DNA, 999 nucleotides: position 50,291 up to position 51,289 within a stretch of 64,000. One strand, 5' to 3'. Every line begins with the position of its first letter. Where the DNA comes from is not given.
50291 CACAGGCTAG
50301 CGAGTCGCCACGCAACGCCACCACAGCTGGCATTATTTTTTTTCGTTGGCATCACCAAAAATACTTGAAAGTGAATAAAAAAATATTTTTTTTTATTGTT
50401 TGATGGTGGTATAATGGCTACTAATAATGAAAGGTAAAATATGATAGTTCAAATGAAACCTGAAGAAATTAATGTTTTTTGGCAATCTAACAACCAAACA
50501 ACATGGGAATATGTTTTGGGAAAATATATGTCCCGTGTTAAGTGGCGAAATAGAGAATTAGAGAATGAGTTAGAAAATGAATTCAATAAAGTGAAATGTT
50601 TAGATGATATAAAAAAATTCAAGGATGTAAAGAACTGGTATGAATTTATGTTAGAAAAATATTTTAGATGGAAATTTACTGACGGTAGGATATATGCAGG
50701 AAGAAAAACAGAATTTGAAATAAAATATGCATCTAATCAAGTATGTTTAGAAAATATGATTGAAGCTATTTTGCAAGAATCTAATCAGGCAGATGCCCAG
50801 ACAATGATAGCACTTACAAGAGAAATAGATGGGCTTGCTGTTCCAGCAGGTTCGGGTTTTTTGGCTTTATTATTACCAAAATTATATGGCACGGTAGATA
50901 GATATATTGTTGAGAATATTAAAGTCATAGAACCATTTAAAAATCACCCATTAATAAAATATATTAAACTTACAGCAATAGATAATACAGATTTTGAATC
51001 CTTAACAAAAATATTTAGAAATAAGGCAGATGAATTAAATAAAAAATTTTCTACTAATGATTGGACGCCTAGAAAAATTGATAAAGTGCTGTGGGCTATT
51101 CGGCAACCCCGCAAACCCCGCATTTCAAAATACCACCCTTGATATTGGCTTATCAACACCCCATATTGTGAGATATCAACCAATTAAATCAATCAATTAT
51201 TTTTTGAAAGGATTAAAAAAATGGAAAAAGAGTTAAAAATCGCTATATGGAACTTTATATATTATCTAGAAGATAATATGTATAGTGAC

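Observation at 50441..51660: An AT-rich two-gene cassette downstream of tadA, bounded by 29-bp direct repeats, that appears to have replaced the original C-terminus of the first gene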

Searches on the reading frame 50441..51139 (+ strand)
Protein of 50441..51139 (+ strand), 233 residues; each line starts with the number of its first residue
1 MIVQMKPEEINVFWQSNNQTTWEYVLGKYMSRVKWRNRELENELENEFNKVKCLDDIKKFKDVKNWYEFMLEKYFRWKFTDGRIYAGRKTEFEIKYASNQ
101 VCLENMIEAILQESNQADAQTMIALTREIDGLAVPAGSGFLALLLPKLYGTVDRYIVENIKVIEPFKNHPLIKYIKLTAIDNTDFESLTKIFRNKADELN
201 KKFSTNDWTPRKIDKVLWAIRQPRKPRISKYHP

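Call 6: search_protein_families(library=pfam, proteins=[window:50441-51139:+], max_evalue=1)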
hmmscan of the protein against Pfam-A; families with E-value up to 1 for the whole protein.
window:50441-51139:+ (233 aa): 0 families

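Call 7: search_protein_families(library=padloc, proteins=[window:50441-51139:+], max_evalue=1)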
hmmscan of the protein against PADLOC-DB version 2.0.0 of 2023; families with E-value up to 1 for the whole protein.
window:50441-51139:+ (233 aa): 1 family
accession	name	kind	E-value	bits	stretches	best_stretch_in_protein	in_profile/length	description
PDLC01787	Cas6b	-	0.012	13.3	1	33-104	143-210/237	-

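Call 8: search_protein_families(library=ncbifam, proteins=[window:50441-51139:+], max_evalue=1)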
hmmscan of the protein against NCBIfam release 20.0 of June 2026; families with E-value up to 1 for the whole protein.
window:50441-51139:+ (233 aa): 1 family
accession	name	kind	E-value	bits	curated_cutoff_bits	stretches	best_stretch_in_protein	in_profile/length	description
NF007904.0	PRK10613.1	equivalog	0.097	13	100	1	97-132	16-52/74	DUF2594 family protein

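Call 9: find_homologous_proteins(query=window:50441-51139:+)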
Query window:50441-51139:+ (233 aa): 4 proteins with E <= 0.001 among 301 candidates.
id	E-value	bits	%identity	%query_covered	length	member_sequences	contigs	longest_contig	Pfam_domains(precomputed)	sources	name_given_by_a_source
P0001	3.3e-154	529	100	100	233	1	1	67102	-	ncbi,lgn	ncbi:MAG: hypothetical protein ACR2NY_06690 [Alphaproteobacteria bacterium]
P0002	1.4e-26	111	33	90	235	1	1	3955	-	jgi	jgi:hypothetical protein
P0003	3.2e-26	110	35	95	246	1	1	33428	-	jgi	jgi:hypothetical protein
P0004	1.2e-25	108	33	88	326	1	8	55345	-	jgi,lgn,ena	jgi:hypothetical protein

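Call 12: find_encoding_contigs(protein=P0003, flank=6000)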
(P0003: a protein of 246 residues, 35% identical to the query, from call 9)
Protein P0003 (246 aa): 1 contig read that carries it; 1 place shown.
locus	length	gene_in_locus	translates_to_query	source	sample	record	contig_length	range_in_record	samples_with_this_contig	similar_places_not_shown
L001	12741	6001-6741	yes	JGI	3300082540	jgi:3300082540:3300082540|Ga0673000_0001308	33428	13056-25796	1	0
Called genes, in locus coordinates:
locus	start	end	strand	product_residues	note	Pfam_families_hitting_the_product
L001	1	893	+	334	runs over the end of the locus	PF03706:LPG_synthase_TM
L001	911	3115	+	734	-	PF13231:PMT_2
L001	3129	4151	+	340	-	PF01408:GFO_IDH_MocA, PF02894:GFO_IDH_MocA_C, PF22725:GFO_IDH_MocA_C3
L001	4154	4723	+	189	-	PF25084:LbH_EIF2B (weak), PF25087:GMPPB_C (faint), PF14602:Hexapep_2 (faint), PF00132:Hexapep (weak)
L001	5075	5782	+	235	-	PF00535:Glycos_transf_2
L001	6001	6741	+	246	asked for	-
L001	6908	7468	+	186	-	-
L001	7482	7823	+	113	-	PF08281:Sigma70_r4_2 (weak), PF00196:GerE, PF04545:Sigma70_r4 (weak)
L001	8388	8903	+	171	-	PF00581:Rhodanese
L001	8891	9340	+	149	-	PF07291:MauE, PF07681:DoxX (weak)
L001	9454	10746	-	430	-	PF07660:STN (weak), PF00263:Secretin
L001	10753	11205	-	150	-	PF16537:T2SSB (faint)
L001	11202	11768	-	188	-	-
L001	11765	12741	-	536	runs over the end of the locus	-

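Call 13: find_encoding_contigs(protein=P0004, flank=6000)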
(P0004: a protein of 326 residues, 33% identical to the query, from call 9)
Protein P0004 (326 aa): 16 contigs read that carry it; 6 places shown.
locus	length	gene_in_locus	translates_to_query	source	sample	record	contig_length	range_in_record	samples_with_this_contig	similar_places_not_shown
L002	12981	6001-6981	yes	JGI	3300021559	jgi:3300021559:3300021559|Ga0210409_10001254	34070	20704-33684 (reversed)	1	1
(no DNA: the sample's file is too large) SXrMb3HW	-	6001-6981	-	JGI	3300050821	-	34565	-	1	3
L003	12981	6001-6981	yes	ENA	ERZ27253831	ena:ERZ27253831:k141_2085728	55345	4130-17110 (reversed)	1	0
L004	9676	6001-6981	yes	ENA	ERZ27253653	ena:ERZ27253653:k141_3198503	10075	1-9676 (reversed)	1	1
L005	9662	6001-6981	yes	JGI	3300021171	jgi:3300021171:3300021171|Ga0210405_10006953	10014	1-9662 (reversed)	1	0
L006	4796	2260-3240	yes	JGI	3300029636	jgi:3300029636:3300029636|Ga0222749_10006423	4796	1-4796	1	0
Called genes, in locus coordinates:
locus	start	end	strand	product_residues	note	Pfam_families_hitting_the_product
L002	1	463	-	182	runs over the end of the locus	-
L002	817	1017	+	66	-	-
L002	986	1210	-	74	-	-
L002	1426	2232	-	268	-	-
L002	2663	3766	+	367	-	-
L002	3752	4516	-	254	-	PF07505:DUF5131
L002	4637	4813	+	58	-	-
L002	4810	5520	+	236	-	-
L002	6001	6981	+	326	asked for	-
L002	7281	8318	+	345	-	-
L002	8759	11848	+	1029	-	PF04465:DUF499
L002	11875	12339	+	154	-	PF24728:DUF7680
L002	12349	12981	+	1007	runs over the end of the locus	PF06634:DUF1156, PF01555:N6_N4_Mtase (weak)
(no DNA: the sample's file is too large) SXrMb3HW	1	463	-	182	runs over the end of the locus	-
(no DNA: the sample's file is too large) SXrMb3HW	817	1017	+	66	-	-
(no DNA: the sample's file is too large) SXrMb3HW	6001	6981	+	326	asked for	-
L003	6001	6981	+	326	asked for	-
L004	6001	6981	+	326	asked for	-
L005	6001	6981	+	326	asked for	-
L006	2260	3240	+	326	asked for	-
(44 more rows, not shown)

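Call 15: find_homologous_proteins(query=A1)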
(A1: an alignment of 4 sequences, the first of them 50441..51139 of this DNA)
Query A1 (4 sequences) (233 aa, profile of the alignment): 632 proteins with E <= 0.001 among 8000 candidates; the best 120 are listed.
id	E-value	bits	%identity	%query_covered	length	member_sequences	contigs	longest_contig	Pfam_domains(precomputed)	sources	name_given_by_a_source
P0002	1.3e-112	393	33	90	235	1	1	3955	-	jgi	jgi:hypothetical protein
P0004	9.3e-108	377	33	88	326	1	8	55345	-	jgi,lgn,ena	jgi:hypothetical protein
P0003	6.4e-104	364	35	95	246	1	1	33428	-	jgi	jgi:hypothetical protein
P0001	1.6e-98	347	100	100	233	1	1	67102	-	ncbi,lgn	ncbi:MAG: hypothetical protein ACR2NY_06690 [Alphaproteobacteria bacterium]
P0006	5.3e-98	345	33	88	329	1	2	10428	-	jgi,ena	jgi:hypothetical protein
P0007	4.8e-97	342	33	93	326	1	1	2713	-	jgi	jgi:hypothetical protein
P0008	8.4e-97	341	33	93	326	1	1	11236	-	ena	-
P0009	1.2e-96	341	35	93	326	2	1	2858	-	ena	-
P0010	2.6e-96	340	33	88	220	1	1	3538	-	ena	-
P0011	4.2e-96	339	32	93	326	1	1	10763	-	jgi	jgi:hypothetical protein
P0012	1.7e-95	337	32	93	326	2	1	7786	-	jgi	jgi:hypothetical protein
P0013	2.1e-95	337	35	88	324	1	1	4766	-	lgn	-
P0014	2.7e-95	336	35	88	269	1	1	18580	-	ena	-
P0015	3.8e-95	336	33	88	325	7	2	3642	-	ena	-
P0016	6.4e-95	335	33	88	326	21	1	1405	-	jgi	-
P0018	7.8e-95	335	35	88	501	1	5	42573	-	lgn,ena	-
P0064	1.5e-90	321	35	88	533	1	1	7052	PF13604.13,PF00005.34,PF13401.13,PF13191.13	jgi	jgi:energy-coupling factor transporter ATP-binding protein EcfA2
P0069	3.0e-90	320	35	88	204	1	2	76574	-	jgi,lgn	jgi:hypothetical protein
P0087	2.5e-88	313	32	93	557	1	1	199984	-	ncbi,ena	-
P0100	1.7e-84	301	36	88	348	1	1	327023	-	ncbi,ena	-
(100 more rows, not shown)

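Call 19: search_solved_structures(query=A2, max_evalue=10, show_alignments=2)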
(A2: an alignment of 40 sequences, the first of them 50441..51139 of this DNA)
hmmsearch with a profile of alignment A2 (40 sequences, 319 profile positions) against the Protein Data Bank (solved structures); distinct sequences matched with E-value up to 10: 4.
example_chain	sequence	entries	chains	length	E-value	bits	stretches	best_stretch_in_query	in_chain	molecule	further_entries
7o4i_6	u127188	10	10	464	1.2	11.6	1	48-139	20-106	General transcription and DNA repair factor IIH subunit SSL1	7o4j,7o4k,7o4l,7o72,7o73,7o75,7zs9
7k01_6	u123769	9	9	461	1.5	11.2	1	49-139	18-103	General transcription and DNA repair factor IIH subunit SSL1 | General transcription and DNA repair factor IIH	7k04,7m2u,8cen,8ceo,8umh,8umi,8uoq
7ml0_6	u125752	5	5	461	1.5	11.2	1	49-139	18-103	General transcription and DNA repair factor IIH subunit SSL1 | General transcription and DNA repair factor IIH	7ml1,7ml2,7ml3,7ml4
5oqj_6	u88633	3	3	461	1.6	11.2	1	49-139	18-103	Suppressor of stem-loop protein 1 | General transcription and DNA repair factor IIH subunit SSL1 | General transcription and DNA repair factor IIH subunit SSL1,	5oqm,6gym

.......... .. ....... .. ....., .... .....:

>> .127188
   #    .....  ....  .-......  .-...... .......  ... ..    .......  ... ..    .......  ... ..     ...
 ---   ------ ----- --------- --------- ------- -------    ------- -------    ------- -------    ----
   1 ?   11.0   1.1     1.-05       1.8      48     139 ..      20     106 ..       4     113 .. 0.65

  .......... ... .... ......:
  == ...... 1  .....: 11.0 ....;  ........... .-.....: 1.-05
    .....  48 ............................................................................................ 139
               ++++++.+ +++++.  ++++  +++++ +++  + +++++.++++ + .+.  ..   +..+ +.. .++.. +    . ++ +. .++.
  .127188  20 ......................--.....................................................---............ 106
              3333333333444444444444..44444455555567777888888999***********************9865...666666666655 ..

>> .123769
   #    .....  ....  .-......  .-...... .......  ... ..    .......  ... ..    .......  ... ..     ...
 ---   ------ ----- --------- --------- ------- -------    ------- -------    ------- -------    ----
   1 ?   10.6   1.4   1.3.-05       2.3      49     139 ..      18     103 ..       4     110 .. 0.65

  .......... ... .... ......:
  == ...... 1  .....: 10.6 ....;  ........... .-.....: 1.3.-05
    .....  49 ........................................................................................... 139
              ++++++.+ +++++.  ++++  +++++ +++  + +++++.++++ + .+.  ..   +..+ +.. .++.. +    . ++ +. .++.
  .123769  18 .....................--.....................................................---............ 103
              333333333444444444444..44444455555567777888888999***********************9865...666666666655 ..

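Call 24: predict_structure(alignment_id=A2)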
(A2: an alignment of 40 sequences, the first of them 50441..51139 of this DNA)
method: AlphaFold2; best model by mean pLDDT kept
length: 233 residues; sequences in the alignment: 40
mean_pLDDT: 88.6   pTM: 0.86
mean pLDDT of the five models: 88.6, 87.7, 87.7, 86.7, 86.5
residues with pLDDT >= 90: 161; 70-90: 48; 50-70: 21; < 50: 3
segments of 3 or more residues with pLDDT < 50: none
pLDDT, mean of each block of 10 residues (from residue 1): 77 96 95 92 88 70 76 92 92 89 88 88 94 94 94 94 92 92 96 98 97 95 63 44
secondary structure, 60 per line:
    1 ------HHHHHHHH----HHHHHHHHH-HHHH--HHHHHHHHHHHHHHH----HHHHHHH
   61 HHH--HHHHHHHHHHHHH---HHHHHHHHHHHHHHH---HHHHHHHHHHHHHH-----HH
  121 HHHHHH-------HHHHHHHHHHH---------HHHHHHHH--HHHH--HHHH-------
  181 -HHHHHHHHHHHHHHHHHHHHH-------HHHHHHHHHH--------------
elements in order: H7-14 H19-27 H29-32 H35-49 H54-63 H66-78 H82-96 H100-113 H119-126 H134-144 H154-161 H164-167 H170-173 H182-202 H210-219

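Call 28: fold_search(model_id=the predicted structure, library=pdb)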
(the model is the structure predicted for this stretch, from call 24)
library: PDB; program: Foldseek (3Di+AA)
matches with E <= 10: 93; with E <= 0.001: 0
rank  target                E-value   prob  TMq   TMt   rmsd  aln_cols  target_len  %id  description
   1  3n0u_C                9.6e-02  0.97  0.39  0.43  13.2       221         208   17  Crystal structure of Tm1821, the 8-oxoguanine DNA glycosylase of Thermotoga maritima (released 2011-04-06)
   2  3fhg                  1.1e-01  0.94  0.34  0.38  15.4       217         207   14  Crystal structure of Sulfolobus solfataricus 8-oxoguanine DNA glycosylase (SsOgg) (released 2009-05-19)
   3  3knt_C                2.8e-01  0.92  0.41  0.45  10.6       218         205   15  Crystal structure of Methanocaldococcus jannaschii 8-oxoguanine glycosylase/lyase in complex with 15mer DNA containing (released 2010-02-02)
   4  3knt_A                3.5e-01  0.90  0.42  0.47  11.5       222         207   16  Crystal structure of Methanocaldococcus jannaschii 8-oxoguanine glycosylase/lyase in complex with 15mer DNA containing (released 2010-02-02)
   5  2h56_A                1.2e+00  0.30  0.30  0.32  11.2       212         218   11  Crystal structure of DNA-3-methyladenine glycosidase (10174367) from Bacillus halodurans at 2.55 A resolution (released 2006-07-25)
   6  9f8u_C                1.2e+00  0.82  0.36  0.28   4.7       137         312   12  Structure of the mouse 8-oxoguanine DNA Glycosylase mOGG1 in complex with ligand TH7399 (released 2025-05-21)
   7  7ayz_CCC              1.3e+00  0.23  0.33  0.26  10.5       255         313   11  Structure of the mouse 8-oxoguanine DNA Glycosylase mOGG1 in complex with activator TH10785 (released 2022-06-01)
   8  1pu6_A                1.8e+00  0.25  0.35  0.37  10.5       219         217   14  Crystal structure of H.pylori 3-methyladenine DNA glycosylase (MagIII) (released 2003-10-07)
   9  7z5r_C                1.9e+00  0.63  0.30  0.24   4.2       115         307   16  Structure of the mouse 8-oxoguanine DNA Glycosylase mOGG1 in complex with ligand TH012035 (released 2023-03-22)
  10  7zc7_A                1.9e+00  0.60  0.30  0.23   4.4       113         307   16  Structure of the mouse 8-oxoguanine DNA Glycosylase mOGG1 in complex with ligand TH012941 (released 2023-07-05)
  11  4e40                  1.9e+00  0.02  0.09  0.09  28.8       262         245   12  The haptoglobin-hemoglobin receptor of Trypanosoma congolense (released 2013-01-16)
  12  8bq7_A                2.0e+00  0.16  0.31  0.25  12.4       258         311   10  Structure of the mouse 8-oxoguanine DNA Glycosylase mOGG1 in complex with ligand TH2829 (released 2023-11-29)
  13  2i5w_A                2.4e+00  0.54  0.30  0.24   4.5       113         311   13  Structure of hOGG1 crosslinked to DNA sampling a normal G adjacent to an oxoG (released 2006-10-17)
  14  2h56_B                2.4e+00  0.15  0.28  0.30  11.0       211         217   12  Crystal structure of DNA-3-methyladenine glycosidase (10174367) from Bacillus halodurans at 2.55 A resolution (released 2006-07-25)
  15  9fnu_A                2.5e+00  0.18  0.35  0.27  11.5       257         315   10  Structure of the mouse 8-oxoguanine DNA Glycosylase mOGG1 in complex with ligand TH13579 (released 2025-06-25)
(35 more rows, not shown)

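Call 31: search_protein_families(library=pfam, proteins=[L002:7281-8315:+, L001:6908-7465:+, L002:4810-5517:+, P0064, P0018, P0087], max_evalue=0.1)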
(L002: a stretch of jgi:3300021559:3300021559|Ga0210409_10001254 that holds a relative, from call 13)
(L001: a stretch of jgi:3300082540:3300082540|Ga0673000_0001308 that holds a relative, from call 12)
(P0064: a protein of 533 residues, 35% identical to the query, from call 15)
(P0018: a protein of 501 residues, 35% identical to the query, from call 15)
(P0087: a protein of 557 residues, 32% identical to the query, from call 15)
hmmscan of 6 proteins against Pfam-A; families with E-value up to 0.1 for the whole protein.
L002:7281-8315:+ (345 aa): 0 families

L001:6908-7465:+ (186 aa): 2 families
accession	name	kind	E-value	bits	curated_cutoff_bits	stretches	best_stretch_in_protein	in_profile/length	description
PF12685.13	SpoIIIAH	-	0.049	14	30.6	1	4-86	4-68/191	SpoIIIAH-like protein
PF24580.1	DUF7607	-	0.086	13.4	27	0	33-92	38-97/110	Domain of unknown function (DUF7607)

L002:4810-5517:+ (236 aa): 0 families

P0064 (533 aa): 29 families (the best 25 are shown)
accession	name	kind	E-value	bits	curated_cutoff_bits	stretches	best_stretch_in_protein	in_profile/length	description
PF13191.12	AAA_16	-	5.7e-08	33.9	32.6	1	227-272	6-53/167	AAA ATPase domain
PF00005.33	ABC_tran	-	1e-06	29.9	25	1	233-268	1-36/137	ABC transporter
PF13604.12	AAA_30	-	1.6e-06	28.5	27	1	225-330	2-107/191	AAA domain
PF13401.12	AAA_22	-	2.1e-05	25.3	27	1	244-293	6-58/130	AAA domain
PF03193.22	RsgA_GTPase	-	3.2e-05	24.3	30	1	225-270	89-133/174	RsgA GTPase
PF00004.35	AAA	-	0.00012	23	21.2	1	248-338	3-97/131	ATPase family associated with various cellular activities (AAA)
PF05729.18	NACHT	-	0.00061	20.1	26.7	0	246-266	3-23/167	NACHT domain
PF25199.1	nSTAND_NTPase5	-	0.00061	20.1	34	1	240-315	38-110/145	Novel STAND NTPase 5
PF02367.23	TsaE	-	0.0017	18.8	26.6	1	228-268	6-46/128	Threonylcarbamoyl adenosine biosynthesis protein TsaE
PF13238.12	AAA_18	-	0.0051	17.7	29.4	1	248-269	3-23/128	AAA domain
PF13671.12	AAA_33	-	0.0064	17.2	27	1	247-272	3-27/143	AAA domain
PF20720.3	nSTAND3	-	0.0066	16.6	27.2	1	230-270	4-44/155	Novel STAND NTPase 3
PF07728.20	AAA_5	-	0.0087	16.5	22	1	248-275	4-31/139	AAA domain (dynein-related subfamily)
PF13521.12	AAA_28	-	0.016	15.9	27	1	246-267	2-23/164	AAA domain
PF19993.5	DO-GTPase2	-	0.023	14.8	27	0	245-270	2-27/226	Double-GTPase 2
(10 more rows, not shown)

P0018 (501 aa): 2 families
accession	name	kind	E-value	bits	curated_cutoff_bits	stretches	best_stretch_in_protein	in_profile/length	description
PF11887.13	Mce4_CUP1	-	0.0024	18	32.6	1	189-251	62-125/222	Cholesterol uptake porter CUP1 of Mce4, putative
PF00226.36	DnaJ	-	0.044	14.3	27.8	0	113-149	14-50/63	DnaJ domain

P0087 (557 aa): 0 families

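Call 32: find_encoding_contigs(protein=P0069, flank=6000, max_places=3)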
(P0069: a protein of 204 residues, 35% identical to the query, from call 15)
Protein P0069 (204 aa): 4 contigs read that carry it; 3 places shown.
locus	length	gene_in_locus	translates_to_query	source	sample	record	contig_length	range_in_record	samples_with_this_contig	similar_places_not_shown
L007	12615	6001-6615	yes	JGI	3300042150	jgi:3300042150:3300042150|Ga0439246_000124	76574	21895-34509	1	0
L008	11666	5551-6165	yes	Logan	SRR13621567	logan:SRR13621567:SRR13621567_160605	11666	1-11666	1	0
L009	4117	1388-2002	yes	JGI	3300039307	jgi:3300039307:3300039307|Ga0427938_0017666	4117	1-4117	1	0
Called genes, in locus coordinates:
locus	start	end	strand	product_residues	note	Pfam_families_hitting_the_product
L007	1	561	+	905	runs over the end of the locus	PF08751:TrwC, PF01443:Viral_helicase1 (faint), PF02562:PhoH (faint), PF13245:AAA_19, PF13604:AAA_30, PF22232:TraI_hel_assoc_N (weak), PF13538:UvrD_C_2 (weak)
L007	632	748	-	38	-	-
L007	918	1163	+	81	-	-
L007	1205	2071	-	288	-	PF13482:RNase_H_2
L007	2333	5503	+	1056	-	PF00580:UvrD-helicase, PF13245:AAA_19, PF13361:UvrD_C, PF13538:UvrD_C_2 (faint), PF12705:PDDEXK_1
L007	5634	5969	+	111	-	-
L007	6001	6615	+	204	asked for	-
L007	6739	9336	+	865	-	PF13589:HATPase_c_3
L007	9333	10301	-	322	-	PF01844:HNH (faint)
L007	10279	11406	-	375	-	PF00145:DNA_methylase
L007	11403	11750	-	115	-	PF03852:Vsr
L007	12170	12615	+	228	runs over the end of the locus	PF08401:ArdcN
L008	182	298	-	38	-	-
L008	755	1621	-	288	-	PF13482:RNase_H_2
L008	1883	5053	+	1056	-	PF00580:UvrD-helicase, PF13245:AAA_19, PF13361:UvrD_C, PF13538:UvrD_C_2 (faint), PF12705:PDDEXK_1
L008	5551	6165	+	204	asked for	-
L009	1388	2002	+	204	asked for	-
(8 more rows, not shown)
